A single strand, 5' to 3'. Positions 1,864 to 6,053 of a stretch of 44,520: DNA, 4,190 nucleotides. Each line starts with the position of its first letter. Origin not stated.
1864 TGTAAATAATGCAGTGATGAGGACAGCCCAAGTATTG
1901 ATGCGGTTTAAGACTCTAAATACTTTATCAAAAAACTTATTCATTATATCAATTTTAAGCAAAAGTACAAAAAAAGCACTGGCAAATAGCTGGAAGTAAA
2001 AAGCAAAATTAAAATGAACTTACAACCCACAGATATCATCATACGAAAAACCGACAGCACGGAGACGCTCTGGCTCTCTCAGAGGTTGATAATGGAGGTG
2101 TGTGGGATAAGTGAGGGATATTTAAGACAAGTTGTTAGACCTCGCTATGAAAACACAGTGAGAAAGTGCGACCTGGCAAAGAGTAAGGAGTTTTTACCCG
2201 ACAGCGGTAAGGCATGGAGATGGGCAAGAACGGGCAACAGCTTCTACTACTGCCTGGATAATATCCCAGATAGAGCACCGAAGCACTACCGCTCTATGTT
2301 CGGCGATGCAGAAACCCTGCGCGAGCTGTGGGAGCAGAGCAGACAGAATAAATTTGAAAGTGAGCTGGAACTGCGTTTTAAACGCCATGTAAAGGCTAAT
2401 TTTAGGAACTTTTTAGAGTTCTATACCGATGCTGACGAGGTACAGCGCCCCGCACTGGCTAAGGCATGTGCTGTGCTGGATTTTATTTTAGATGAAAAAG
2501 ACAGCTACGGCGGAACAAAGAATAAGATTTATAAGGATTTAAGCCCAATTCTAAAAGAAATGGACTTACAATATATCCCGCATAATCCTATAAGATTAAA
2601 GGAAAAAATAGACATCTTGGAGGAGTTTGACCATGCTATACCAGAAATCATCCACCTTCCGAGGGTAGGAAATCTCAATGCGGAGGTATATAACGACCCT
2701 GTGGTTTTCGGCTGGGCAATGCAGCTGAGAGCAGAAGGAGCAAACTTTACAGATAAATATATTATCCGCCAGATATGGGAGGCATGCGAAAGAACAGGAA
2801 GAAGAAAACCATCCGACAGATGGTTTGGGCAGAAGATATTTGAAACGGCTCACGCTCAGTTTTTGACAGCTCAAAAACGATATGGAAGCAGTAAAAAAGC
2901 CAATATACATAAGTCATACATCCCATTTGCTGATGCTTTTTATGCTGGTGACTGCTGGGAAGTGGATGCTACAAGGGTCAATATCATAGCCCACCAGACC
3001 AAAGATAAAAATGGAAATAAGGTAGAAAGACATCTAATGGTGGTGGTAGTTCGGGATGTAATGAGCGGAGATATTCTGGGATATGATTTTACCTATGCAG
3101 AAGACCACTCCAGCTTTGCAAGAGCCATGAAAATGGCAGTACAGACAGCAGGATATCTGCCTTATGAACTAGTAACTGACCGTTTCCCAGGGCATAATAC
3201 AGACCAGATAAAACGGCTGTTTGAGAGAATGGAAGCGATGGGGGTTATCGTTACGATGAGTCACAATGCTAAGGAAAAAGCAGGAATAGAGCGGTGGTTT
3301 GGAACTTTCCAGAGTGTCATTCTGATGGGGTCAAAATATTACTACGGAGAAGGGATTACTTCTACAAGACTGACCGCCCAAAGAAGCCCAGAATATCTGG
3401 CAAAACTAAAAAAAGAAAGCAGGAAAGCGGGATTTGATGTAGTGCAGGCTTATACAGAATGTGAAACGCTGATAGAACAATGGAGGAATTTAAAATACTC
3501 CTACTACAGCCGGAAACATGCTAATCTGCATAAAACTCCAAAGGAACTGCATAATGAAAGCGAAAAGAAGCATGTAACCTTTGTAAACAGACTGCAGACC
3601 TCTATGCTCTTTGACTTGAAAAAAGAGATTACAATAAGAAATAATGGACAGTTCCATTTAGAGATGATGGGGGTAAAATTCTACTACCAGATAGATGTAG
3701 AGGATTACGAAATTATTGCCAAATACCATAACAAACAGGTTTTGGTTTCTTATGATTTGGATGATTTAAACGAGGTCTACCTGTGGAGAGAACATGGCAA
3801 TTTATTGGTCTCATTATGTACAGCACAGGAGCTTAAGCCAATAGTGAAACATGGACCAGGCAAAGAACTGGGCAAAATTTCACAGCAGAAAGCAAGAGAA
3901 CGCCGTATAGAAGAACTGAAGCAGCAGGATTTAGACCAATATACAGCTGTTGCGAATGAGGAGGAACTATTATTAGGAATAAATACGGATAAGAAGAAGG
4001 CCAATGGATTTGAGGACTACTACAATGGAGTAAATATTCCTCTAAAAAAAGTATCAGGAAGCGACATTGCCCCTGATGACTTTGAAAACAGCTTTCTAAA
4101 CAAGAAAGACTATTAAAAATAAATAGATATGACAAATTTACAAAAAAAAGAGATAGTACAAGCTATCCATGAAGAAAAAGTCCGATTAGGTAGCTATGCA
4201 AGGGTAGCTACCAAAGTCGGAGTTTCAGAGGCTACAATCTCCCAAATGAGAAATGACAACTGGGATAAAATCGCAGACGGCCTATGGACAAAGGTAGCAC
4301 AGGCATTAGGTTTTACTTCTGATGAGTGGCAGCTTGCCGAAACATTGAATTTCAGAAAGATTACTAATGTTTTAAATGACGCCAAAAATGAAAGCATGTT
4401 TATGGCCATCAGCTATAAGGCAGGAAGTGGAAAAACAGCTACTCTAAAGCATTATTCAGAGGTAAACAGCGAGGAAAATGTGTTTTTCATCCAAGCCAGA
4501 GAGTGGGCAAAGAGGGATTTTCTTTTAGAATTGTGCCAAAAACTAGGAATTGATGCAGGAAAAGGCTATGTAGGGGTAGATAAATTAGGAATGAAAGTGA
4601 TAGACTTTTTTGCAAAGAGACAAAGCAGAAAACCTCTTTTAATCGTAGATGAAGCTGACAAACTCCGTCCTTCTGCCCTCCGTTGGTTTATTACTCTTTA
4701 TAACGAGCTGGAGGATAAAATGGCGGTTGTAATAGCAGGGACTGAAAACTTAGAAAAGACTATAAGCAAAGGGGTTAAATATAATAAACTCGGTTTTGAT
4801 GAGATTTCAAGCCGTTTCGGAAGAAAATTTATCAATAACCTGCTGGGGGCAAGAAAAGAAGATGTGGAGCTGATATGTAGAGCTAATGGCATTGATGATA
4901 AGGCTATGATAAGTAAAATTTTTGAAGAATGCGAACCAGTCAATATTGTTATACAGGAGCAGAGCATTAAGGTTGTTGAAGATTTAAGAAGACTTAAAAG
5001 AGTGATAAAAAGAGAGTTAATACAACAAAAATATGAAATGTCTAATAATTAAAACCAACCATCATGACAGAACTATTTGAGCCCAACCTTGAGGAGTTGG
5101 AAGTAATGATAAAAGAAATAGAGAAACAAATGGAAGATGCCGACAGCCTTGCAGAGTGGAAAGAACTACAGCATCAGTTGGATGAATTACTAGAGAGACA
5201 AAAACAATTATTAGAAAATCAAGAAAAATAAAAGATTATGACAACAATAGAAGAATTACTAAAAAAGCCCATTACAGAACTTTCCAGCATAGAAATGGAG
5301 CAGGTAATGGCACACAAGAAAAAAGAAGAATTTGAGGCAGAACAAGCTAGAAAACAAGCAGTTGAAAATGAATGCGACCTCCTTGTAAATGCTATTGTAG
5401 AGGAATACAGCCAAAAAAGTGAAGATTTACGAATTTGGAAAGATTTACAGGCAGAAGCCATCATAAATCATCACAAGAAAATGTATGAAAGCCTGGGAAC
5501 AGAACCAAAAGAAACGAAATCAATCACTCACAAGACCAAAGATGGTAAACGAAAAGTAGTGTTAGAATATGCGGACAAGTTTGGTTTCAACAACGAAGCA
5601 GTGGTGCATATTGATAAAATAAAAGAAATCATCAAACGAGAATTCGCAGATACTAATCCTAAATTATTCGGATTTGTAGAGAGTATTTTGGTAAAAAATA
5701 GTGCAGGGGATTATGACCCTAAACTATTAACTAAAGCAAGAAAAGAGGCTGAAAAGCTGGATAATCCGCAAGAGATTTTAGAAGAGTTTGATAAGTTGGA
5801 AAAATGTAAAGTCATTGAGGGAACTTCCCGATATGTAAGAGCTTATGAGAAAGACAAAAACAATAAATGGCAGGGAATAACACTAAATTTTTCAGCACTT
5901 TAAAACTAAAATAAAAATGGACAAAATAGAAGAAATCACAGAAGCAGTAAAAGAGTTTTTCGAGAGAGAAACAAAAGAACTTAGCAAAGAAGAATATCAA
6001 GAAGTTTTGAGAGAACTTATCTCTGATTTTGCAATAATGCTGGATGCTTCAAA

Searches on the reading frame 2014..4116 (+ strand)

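Call 15: search_protein_families(library=phrogs, proteins=[window:2014-4116:+], max_evalue=0.001)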
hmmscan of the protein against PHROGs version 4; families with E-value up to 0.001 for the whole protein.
window:2014-4116:+ (700 aa): 1 family
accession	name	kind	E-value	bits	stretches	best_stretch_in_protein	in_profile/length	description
phrog_310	-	integration and excision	5.3e-37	129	1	66-664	45-595/696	transposase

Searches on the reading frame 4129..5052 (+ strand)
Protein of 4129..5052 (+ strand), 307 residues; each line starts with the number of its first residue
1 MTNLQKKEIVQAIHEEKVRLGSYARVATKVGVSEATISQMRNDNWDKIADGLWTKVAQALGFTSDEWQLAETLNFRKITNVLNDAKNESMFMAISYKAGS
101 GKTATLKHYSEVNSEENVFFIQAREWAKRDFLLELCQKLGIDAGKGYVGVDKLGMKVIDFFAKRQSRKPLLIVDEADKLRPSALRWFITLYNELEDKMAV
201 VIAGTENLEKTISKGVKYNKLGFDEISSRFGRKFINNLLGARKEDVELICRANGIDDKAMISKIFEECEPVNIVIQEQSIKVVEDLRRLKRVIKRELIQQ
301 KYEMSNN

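Call 15: search_protein_families(library=phrogs, proteins=[window:4129-5052:+], max_evalue=0.001)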
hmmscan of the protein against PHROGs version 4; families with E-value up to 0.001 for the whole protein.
window:4129-5052:+ (307 aa): 4 families
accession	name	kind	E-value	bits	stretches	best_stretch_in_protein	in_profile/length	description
phrog_296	-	integration and excision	3e-38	132.9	1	5-267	224-483/626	DNA transposition protein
phrog_168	-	DNA, RNA and nucleotide metabolism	3.5e-05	24.7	1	87-299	40-183/314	clamp loader of DNA polymerase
phrog_4151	-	DNA, RNA and nucleotide metabolism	0.00022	22.1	1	1-68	4-60/154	DNA binding protein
phrog_2630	-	unknown function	0.00065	20.1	0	70-185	12-136/326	-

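Call 79: find_encoding_contigs(protein=window:4129-5052:+, flank=10000, max_places=6)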
Protein window:4129-5052:+ (307 aa): 7 contigs read that carry it; 4 places shown.
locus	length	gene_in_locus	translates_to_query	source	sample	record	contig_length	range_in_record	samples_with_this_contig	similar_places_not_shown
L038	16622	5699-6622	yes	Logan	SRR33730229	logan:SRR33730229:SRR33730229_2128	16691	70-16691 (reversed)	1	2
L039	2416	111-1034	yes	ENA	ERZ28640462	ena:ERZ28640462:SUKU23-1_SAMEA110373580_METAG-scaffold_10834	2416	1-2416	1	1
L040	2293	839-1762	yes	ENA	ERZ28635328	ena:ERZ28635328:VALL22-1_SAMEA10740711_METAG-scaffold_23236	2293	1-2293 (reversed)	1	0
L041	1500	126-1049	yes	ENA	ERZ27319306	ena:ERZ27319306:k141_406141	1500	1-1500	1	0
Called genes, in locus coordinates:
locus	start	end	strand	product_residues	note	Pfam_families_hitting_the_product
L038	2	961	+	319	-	?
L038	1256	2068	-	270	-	PF00717:Peptidase_S24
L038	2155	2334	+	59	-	-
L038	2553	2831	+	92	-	-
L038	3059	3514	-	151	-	-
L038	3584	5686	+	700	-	-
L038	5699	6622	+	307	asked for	PF13401:AAA_22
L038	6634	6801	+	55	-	-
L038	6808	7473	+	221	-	PF11363:DUF3164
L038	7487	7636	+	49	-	-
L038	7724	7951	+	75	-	-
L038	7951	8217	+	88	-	-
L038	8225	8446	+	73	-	-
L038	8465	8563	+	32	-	-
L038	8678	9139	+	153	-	-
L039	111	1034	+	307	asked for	PF13401:AAA_22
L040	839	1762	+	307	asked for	PF13401:AAA_22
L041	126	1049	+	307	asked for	PF13401:AAA_22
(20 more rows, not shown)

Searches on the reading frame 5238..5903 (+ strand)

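Call 103: search_protein_families(library=pfam, proteins=[window:5238-5903:+], max_evalue=0.01)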
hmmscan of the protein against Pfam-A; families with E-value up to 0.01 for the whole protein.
window:5238-5903:+ (221 aa): 1 family
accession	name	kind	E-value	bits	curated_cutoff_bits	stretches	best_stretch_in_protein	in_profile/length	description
PF11363.13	DUF3164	-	2.6e-08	34.1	23.7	1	40-219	16-193/194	Protein of unknown function (DUF3164)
